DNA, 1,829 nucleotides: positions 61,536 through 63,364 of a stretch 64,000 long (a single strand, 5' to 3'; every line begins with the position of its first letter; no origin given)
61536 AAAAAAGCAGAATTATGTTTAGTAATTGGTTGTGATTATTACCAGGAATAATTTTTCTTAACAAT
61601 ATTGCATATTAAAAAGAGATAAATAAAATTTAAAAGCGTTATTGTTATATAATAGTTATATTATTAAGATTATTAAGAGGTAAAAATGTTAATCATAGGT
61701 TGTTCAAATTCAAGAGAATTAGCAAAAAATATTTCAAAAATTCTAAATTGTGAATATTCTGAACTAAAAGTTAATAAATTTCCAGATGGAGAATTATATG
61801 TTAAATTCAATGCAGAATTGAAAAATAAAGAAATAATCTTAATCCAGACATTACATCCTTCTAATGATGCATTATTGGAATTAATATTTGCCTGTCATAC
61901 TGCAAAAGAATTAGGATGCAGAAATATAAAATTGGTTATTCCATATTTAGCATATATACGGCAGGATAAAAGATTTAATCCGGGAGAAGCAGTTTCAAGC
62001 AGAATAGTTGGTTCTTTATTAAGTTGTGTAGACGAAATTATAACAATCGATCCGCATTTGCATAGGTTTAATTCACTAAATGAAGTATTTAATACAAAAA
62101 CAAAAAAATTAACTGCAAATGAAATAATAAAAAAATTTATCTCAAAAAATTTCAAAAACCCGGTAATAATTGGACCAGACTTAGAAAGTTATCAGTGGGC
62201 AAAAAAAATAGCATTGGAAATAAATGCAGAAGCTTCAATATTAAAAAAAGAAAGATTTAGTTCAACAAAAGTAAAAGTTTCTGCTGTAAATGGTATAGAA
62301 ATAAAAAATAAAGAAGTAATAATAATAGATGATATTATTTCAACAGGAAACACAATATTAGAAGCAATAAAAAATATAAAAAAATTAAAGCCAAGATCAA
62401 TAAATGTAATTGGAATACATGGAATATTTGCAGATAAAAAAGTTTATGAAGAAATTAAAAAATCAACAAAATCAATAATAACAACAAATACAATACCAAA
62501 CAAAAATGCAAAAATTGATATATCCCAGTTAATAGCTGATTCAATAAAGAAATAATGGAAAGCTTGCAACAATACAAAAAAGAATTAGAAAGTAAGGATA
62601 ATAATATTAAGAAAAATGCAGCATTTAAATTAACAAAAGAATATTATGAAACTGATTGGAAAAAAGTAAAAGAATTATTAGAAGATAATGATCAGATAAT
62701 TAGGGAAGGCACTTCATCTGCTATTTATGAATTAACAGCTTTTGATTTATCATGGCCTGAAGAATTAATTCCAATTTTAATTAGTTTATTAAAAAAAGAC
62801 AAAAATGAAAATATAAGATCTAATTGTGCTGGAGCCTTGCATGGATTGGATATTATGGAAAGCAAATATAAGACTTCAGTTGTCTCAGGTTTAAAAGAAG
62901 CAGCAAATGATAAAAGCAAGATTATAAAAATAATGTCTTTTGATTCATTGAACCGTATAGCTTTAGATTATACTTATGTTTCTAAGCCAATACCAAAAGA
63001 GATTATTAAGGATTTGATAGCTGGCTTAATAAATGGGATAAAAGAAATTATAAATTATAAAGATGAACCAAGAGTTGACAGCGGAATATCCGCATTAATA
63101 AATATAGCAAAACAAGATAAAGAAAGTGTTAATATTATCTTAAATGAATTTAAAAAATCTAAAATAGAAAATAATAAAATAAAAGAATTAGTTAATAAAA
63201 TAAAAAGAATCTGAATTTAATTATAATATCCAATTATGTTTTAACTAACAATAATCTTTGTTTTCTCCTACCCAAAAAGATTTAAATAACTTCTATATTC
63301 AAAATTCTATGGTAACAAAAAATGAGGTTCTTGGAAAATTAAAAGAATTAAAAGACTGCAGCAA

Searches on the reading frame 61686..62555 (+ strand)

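Call 50: search_protein_families(library=pfam, proteins=[window:61686-62555:+], max_evalue=0.1)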
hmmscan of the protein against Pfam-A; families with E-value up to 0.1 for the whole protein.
window:61686-62555:+ (289 aa): 7 families
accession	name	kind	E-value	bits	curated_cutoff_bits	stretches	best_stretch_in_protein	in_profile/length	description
PF13793.12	Pribosyltran_N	-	2.6e-30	105.1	25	1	1-113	1-114/117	N-terminal domain of ribose phosphate pyrophosphokinase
PF00156.33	Pribosyltran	-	2.5e-19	69.6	26.3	1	136-268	7-144/158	Phosphoribosyl transferase domain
PF14572.12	Pribosyl_synth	-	6.3e-07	29.9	27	1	205-288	80-171/184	Phosphoribosyl synthetase-associated domain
PF15609.12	PRTase_2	-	2e-05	24.7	28.8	1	207-259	118-173/188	Phosphoribosyl transferase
PF14681.12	UPRTase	-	7.4e-05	22.8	27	1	205-261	117-173/206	Uracil phosphoribosyltransferase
PF24390.1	PRTase-CE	-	0.00032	21.1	27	1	186-268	88-169/253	PRTase-CE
PF12641.12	Flavodoxin_3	-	0.021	15.1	27.5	0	197-268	30-100/160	Flavodoxin domain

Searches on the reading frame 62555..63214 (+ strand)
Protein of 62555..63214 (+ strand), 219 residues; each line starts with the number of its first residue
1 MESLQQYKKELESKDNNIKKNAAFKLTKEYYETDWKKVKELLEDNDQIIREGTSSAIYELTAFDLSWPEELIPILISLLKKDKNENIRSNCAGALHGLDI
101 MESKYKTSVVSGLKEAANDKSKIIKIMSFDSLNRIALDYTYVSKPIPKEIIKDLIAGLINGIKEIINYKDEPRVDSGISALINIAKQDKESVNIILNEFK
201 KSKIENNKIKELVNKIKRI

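Call 50: search_protein_families(library=pfam, proteins=[window:62555-63214:+], max_evalue=0.1)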
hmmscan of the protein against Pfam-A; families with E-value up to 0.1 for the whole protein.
window:62555-63214:+ (219 aa): 5 families
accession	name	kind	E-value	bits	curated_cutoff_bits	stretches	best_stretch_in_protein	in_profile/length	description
PF02985.28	HEAT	-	2.2e-08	34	23.5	1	71-96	1-25/31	HEAT repeat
PF00514.29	Arm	-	5.1e-06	26.8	20.6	1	71-95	13-36/41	Armadillo/beta-catenin-like repeat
PF12717.13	Cnd1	-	9e-06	26.3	26.4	1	36-114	24-105/162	non-SMC mitotic condensation complex subunit 1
PF13646.12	HEAT_2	-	9.1e-06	26.3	27.7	1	68-122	29-77/88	HEAT repeats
PF13513.12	HEAT_EZ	-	0.0088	17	27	0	69-95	27-52/55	HEAT-like repeat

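Call 65: find_encoding_contigs(protein=window:62555-63214:+, flank=10000, max_places=2)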
Protein window:62555-63214:+ (219 aa): 23 contigs read that carry it; 2 places shown.
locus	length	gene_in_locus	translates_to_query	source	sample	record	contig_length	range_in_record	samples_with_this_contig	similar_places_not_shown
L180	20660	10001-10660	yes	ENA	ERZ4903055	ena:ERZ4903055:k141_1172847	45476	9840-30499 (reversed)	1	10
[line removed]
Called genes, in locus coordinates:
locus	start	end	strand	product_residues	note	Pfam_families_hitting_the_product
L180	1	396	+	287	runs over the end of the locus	PF13489:Methyltransf_23, PF13847:Methyltransf_31, PF08241:Methyltransf_11, PF08242:Methyltransf_12, PF13649:Methyltransf_25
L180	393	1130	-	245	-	PF00535:Glycos_transf_2, PF10111:Glyco_tranf_2_2, PF13641:Glyco_tranf_2_3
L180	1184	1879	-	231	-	PF01209:Ubie_methyltran, PF03848:TehB, PF02353:CMAS, PF13489:Methyltransf_23, PF05175:MTS, PF13847:Methyltransf_31, PF08241:Methyltransf_11, PF08242:Methyltransf_12, +4 more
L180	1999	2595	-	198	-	PF01209:Ubie_methyltran (weak), PF13489:Methyltransf_23, PF05219:DREV, PF13847:Methyltransf_31, PF08241:Methyltransf_11, PF08242:Methyltransf_12, PF13649:Methyltransf_25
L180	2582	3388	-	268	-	PF01522:Polysacc_deac_1, PF11959:DUF3473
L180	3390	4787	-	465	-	-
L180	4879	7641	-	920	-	PF02516:STT3, PF13231:PMT_2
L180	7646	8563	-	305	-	PF01944:SpoIIM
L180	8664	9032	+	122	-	PF14251:PterinBD-DUF4346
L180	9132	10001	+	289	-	PF13793:Pribosyltran_N, PF00156:Pribosyltran, PF14572:Pribosyl_synth (weak), PF15609:PRTase_2 (faint)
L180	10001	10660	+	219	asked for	PF00514:Arm (faint), PF02985:HEAT (faint), PF12717:Cnd1 (faint), PF13646:HEAT_2 (faint)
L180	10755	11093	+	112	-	-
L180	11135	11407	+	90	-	-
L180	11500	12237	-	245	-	PF02899:Phage_int_SAM_1, PF13495:Phage_int_SAM_4, PF00589:Phage_integrase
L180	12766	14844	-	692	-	PF13522:GATase_6, PF13537:GATase_7, PF00733:Asn_synthase, PF03054:tRNA_Me_trans (faint), PF06508:QueC (faint), PF00733:Asn_synthase, PF01902:Diphthami_syn_2_N, PF28410:Diphthami_syn_2_C, +1 more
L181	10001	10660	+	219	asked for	PF00514:Arm (faint), PF02985:HEAT (faint), PF12717:Cnd1 (faint), PF13646:HEAT_2 (faint)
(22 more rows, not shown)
